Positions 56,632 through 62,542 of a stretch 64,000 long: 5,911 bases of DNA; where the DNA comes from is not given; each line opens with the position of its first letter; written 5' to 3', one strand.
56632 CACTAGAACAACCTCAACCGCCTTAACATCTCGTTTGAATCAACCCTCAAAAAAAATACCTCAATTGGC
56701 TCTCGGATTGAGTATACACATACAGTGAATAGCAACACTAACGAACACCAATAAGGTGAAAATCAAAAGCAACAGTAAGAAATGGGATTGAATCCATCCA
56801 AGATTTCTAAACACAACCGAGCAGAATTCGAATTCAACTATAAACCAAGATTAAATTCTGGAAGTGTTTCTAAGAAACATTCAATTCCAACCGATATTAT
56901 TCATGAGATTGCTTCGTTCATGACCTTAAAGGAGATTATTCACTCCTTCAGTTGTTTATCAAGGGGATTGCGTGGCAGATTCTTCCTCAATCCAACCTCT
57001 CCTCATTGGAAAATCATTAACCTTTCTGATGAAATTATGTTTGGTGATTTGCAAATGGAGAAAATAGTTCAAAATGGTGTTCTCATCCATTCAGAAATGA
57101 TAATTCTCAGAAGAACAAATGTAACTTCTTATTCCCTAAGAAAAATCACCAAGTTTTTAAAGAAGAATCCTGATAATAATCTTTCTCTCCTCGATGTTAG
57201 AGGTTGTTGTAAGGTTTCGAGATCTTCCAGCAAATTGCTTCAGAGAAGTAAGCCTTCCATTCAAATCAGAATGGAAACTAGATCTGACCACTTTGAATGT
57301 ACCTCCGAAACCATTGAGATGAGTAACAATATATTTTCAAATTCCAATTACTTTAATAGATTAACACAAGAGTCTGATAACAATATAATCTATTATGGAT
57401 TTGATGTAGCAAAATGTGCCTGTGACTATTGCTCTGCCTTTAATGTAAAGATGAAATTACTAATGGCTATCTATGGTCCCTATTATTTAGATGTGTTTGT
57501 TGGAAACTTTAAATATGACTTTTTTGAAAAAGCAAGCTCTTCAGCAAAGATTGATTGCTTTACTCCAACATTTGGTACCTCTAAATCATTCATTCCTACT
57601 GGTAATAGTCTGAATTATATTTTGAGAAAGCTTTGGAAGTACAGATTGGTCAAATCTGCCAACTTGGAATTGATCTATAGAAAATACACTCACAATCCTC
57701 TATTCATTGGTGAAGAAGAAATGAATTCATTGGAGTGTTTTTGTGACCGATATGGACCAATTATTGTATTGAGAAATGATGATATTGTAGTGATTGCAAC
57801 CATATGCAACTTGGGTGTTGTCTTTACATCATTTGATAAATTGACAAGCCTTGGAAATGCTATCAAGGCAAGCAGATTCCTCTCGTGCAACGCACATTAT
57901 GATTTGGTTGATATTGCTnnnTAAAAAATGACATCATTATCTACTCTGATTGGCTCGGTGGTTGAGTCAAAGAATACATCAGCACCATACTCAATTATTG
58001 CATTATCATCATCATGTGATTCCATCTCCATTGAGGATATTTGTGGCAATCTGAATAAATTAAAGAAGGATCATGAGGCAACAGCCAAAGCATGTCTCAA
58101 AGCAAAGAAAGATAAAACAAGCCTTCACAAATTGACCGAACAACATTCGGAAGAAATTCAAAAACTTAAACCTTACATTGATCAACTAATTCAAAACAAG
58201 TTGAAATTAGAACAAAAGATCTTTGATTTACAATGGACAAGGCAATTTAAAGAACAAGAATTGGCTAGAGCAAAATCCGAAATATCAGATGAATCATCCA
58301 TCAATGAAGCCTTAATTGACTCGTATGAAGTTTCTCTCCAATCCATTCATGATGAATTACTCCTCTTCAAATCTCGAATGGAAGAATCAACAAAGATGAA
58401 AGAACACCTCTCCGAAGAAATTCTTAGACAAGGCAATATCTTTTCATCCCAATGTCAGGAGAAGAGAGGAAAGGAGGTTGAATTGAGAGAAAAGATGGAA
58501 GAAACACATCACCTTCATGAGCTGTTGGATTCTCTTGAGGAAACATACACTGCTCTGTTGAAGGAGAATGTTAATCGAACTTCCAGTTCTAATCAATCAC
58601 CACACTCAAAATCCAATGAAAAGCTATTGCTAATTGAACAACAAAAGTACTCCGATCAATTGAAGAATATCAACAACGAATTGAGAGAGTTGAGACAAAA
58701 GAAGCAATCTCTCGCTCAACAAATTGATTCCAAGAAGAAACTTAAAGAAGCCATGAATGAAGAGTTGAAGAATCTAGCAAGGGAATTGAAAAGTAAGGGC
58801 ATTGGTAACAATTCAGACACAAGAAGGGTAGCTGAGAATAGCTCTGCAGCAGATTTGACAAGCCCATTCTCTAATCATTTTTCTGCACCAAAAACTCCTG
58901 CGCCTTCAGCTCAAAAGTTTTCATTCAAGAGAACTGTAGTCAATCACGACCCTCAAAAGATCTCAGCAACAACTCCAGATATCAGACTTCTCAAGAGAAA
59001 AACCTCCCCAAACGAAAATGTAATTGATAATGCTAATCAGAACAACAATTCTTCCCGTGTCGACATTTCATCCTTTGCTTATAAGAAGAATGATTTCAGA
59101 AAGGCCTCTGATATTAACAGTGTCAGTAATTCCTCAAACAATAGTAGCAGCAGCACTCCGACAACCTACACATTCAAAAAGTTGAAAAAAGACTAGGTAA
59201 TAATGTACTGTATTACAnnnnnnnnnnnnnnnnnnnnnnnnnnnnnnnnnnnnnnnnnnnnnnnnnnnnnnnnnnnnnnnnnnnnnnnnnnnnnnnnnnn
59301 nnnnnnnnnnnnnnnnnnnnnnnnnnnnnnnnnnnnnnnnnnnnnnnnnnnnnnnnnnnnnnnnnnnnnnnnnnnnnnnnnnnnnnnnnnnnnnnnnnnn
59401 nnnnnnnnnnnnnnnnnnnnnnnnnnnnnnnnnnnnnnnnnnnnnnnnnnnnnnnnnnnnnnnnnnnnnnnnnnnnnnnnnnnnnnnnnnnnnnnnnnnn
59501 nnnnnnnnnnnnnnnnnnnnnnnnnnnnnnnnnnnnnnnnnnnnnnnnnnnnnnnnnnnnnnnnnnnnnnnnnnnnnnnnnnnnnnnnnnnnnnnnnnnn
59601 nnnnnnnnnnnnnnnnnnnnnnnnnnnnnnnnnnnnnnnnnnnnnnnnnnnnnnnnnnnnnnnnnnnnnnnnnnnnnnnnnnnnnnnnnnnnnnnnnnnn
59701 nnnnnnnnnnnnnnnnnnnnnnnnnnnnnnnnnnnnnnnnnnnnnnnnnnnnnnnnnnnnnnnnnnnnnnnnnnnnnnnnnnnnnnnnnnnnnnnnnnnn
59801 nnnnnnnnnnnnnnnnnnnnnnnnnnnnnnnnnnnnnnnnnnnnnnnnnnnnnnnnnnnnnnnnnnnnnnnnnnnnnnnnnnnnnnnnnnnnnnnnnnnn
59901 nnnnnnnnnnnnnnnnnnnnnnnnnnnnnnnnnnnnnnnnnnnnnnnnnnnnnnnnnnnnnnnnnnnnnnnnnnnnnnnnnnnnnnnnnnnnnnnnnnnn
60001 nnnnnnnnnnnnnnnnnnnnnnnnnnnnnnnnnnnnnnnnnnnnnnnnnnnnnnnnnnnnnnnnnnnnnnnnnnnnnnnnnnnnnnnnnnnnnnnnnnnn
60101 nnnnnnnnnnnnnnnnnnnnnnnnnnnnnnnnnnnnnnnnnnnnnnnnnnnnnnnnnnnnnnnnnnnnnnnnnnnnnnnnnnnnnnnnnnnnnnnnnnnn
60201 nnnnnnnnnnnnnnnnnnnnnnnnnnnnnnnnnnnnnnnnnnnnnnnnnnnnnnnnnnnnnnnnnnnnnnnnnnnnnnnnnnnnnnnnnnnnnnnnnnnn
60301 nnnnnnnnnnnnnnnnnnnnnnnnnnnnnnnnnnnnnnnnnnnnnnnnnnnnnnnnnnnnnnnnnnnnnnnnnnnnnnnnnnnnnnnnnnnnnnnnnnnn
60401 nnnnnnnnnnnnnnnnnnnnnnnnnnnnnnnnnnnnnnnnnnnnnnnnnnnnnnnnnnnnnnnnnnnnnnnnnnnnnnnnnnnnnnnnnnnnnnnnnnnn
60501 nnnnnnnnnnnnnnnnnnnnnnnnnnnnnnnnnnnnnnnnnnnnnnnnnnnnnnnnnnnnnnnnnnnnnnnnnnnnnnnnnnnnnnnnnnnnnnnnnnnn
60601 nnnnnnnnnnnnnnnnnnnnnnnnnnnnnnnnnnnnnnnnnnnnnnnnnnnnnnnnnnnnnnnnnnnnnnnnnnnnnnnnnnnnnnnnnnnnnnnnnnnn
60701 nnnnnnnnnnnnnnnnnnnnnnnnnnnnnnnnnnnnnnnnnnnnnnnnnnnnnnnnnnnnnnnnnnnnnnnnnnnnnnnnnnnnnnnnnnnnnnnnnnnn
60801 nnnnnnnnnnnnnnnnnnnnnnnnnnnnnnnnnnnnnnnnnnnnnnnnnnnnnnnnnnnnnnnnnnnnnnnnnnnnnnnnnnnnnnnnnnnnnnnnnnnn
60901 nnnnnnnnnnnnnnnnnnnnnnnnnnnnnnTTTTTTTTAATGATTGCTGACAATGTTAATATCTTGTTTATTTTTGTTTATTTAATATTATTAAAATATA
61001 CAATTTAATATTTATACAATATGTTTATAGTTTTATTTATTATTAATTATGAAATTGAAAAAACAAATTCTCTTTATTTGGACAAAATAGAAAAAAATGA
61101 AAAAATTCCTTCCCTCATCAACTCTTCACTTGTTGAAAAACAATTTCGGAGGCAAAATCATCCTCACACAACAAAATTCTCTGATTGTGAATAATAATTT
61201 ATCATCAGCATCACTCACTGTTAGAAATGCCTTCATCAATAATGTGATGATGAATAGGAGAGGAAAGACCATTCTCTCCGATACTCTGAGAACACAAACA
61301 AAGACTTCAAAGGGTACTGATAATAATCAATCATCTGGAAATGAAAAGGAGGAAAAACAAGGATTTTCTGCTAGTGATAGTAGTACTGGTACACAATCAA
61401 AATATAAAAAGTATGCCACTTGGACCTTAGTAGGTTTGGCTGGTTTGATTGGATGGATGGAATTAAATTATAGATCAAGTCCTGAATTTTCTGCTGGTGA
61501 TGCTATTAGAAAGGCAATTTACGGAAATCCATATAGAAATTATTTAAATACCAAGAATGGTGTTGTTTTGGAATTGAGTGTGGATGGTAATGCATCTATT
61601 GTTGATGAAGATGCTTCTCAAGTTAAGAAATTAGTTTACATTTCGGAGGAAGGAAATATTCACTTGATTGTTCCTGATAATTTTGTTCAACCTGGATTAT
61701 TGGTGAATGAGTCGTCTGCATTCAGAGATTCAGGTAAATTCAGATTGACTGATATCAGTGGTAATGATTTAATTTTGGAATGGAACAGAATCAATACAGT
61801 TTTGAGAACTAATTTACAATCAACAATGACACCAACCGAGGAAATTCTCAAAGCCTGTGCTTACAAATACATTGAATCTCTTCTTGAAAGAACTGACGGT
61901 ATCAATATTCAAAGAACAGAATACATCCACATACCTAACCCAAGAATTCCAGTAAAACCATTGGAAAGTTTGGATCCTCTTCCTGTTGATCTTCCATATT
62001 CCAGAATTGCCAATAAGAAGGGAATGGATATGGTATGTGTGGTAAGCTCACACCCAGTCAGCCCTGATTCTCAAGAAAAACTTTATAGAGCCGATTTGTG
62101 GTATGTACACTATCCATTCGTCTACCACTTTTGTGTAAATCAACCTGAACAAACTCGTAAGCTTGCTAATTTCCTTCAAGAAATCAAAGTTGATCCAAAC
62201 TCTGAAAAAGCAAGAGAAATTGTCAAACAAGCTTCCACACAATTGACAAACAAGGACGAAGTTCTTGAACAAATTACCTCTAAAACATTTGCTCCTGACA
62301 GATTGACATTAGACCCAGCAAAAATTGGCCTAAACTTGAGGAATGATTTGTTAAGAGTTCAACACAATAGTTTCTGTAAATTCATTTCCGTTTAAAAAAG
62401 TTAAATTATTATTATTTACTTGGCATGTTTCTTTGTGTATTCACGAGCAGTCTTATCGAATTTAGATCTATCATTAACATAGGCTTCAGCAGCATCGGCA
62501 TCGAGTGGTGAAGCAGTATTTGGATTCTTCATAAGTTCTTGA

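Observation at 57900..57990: F-box ORF and coiled-coil ORF are in the same frame, separated only by TAATAA plus 3 nt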

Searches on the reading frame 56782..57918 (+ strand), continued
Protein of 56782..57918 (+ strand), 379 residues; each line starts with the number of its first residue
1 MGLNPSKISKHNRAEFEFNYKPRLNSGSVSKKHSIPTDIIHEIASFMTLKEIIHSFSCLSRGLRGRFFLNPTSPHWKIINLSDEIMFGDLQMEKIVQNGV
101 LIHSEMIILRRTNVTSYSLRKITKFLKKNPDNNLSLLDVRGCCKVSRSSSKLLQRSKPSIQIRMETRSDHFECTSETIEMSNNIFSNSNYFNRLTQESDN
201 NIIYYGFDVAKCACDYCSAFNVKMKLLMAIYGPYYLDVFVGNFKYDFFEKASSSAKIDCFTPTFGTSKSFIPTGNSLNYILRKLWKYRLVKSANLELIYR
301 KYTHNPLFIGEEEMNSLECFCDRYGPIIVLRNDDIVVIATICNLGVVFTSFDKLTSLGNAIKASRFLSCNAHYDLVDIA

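Call 71: fold_search(model_id=the predicted structure, library=pdb)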
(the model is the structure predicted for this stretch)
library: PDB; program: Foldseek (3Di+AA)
matches with E <= 10: 1056; with E <= 0.001: 0
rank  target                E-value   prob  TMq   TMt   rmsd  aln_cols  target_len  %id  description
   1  5em0                  4.5e-03  1.00  0.23  0.58   4.4       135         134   14  Crystal structure of mugwort allergen Art v 4 (released 2016-06-08)
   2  6sb0_D                5.3e-03  0.82  0.23  0.31  15.5       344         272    8  cryo-EM structure of mTORC1 bound to PRAS40-fused active RagA/C GTPases (released 2019-10-16)
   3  6b6j                  7.5e-03  1.00  0.23  0.58   5.1       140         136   13  Structure of profilin Art v4 (released 2018-10-03)
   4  8ti5                  1.0e-02  1.00  0.22  0.55   5.4       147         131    9  Crystal structure of Tyr p 36.0101 (released 2024-05-08)
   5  4x1m                  1.2e-02  1.00  0.26  0.68   4.1       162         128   12  Structural basis for mutation-induced destabilization of Profilin 1 in ALS (released 2015-06-10)
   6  6nzd_F                1.2e-02  0.44  0.17  0.25  18.7       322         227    9  Cryo-EM Structure of the Lysosomal Folliculin Complex (FLCN-FNIP2-RagA-RagC-Ragulator) (released 2019-11-06)
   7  3d9y_A                1.3e-02  1.00  0.23  0.61   4.1       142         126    8  Crystal Structure of Profilin from Schizosaccharomyces pombe (released 2008-12-16)
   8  4esp                  1.4e-02  1.00  0.21  0.56   5.8       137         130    9  Crystal Structure of Peanut Allergen Ara h 5 (released 2013-03-06)
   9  8ti6_A                1.8e-02  1.00  0.26  0.67   5.0       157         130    8  Crystal structure of Tyr p 36.0101 (released 2024-05-08)
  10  5jh5_A                1.9e-02  1.00  0.20  0.27   3.1       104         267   19  Structural Basis for the Hierarchical Assembly of the Core of PRC1.1 (released 2016-09-14)
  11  8v5y_A                2.0e-02  0.99  0.25  0.61   5.0       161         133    9  Crystal structure of Tyr p 36.0101 in complex with a poly(L-proline) peptide (released 2024-05-08)
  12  6o60_C                2.2e-02  0.96  0.21  0.20   7.2       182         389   14  Crystal structure of GGTase3-FBXL2-SKP1 complex (released 2019-06-26)
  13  6s6a_D                2.3e-02  0.47  0.20  0.27  15.6       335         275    7  Crystal structure of RagA-Q66L/RagC-T90N GTPase heterodimer complex (released 2019-10-16)
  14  5em1                  2.5e-02  1.00  0.23  0.58   4.2       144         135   10  Crystal structure of ragweed allergen Amb a 8 (released 2016-06-08)
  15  3nul                  2.5e-02  1.00  0.24  0.60   4.1       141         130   12  Profilin I from Arabidopsis thaliana (released 1997-12-03)
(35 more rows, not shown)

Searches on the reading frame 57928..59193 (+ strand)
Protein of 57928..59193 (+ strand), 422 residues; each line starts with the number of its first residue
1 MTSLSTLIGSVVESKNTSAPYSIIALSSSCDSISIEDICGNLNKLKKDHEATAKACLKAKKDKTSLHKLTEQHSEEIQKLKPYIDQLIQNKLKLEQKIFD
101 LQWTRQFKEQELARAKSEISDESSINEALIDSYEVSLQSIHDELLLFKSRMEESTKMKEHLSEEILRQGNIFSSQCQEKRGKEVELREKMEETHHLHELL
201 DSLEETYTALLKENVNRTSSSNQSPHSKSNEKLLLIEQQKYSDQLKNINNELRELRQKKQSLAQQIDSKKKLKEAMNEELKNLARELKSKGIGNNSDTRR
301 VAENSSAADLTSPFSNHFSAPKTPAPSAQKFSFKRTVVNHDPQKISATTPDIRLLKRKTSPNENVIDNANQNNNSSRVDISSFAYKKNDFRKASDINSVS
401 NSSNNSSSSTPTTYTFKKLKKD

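Call 5: search_protein_families(library=pfam, proteins=[window:57928-59193:+], max_evalue=0.1)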
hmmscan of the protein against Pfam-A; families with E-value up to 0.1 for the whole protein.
window:57928-59193:+ (422 aa): 1 family
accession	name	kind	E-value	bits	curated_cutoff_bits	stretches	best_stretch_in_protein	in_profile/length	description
PF05511.16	ATP-synt_F6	-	0.042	14.7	27.9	0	221-286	15-81/97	Mitochondrial ATP synthase coupling factor 6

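Call 8: find_encoding_contigs(protein=window:57928-59193:+, flank=6000, max_places=6)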
Protein window:57928-59193:+ (422 aa): no gene with exactly this product is on record in the collection.

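Call 10: find_homologous_proteins(query=window:57928-59193:+)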
Query window:57928-59193:+ (422 aa): 1 proteins with E <= 0.001 among 8000 candidates.
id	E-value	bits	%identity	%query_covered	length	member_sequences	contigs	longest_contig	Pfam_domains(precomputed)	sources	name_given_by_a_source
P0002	1.2e-258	875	100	100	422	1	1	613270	-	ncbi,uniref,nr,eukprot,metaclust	ncbi:predicted protein [Naegleria gruberi]|uniref:Predicted protein n=1 Tax=Naegleria gruberi TaxID=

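Call 12: find_encoding_contigs(protein=P0002, flank=10000)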
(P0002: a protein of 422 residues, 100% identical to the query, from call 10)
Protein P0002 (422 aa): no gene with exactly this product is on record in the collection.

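Call 59: search_solved_structures(query=A3, max_evalue=1)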
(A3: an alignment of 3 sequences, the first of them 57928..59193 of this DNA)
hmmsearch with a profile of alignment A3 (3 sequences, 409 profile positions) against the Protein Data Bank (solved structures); distinct sequences matched with E-value up to 1: 9.
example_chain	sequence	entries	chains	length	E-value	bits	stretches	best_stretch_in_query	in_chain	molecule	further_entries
6yrl_A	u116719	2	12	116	0.0081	18.6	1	77-183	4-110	Centriole protein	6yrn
4wbe_A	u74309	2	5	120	0.058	15.8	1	107-197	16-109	Caprin-1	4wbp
5eiu_A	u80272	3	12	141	0.3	13.4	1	119-190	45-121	TRIM protein-E3 ligase Chimera | Tripartite motif-containing protein 5,Serine--tRNA ligase,Tripartite motif-containing prot | Tripartite motif-containing protei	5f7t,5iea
9m06_A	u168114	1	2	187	0.33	13.3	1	206-259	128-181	Outer membrane lipoprotein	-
6e6a_B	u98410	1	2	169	0.36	13.2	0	222-263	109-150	Inclusion membrane protein A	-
7x6f_A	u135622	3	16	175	0.37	13.1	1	208-256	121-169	Quorum-sensing regulator protein G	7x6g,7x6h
6e7e_A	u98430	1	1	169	0.38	13.1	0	222-263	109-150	Inclusion membrane protein A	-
9m08_A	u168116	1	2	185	0.6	12.4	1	206-259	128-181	Quorum-sensing regulator protein G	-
9tls_A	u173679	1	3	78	0.98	11.7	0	66-84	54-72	Sc-apCC-2-KLHL20-3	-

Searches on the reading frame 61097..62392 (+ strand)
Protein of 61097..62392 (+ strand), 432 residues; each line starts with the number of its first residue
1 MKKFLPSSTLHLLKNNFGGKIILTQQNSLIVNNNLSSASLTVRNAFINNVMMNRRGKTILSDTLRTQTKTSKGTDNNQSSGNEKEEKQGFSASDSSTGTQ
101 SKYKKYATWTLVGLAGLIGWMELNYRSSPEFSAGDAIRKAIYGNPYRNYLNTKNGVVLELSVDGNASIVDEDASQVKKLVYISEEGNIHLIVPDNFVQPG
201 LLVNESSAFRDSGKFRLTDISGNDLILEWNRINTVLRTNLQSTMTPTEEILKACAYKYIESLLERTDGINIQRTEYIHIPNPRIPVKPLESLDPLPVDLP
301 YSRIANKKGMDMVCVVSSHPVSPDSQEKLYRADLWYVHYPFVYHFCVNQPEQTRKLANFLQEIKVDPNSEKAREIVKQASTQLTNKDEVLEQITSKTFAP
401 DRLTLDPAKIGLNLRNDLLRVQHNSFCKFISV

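Call 5: search_protein_families(library=pfam, proteins=[window:61097-62392:+], max_evalue=0.1)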
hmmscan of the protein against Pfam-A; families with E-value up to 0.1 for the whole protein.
window:61097-62392:+ (432 aa): 2 families
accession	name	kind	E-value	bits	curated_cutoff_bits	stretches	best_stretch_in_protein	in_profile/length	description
PF22440.1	SirC_C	-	0.059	13.8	27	0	371-398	10-37/47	SirC C-terminal domain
PF04494.20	TFIID_NTD2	-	0.066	13.9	22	0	325-405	20-100/133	WD40 associated region in TFIID subunit, NTD2 domain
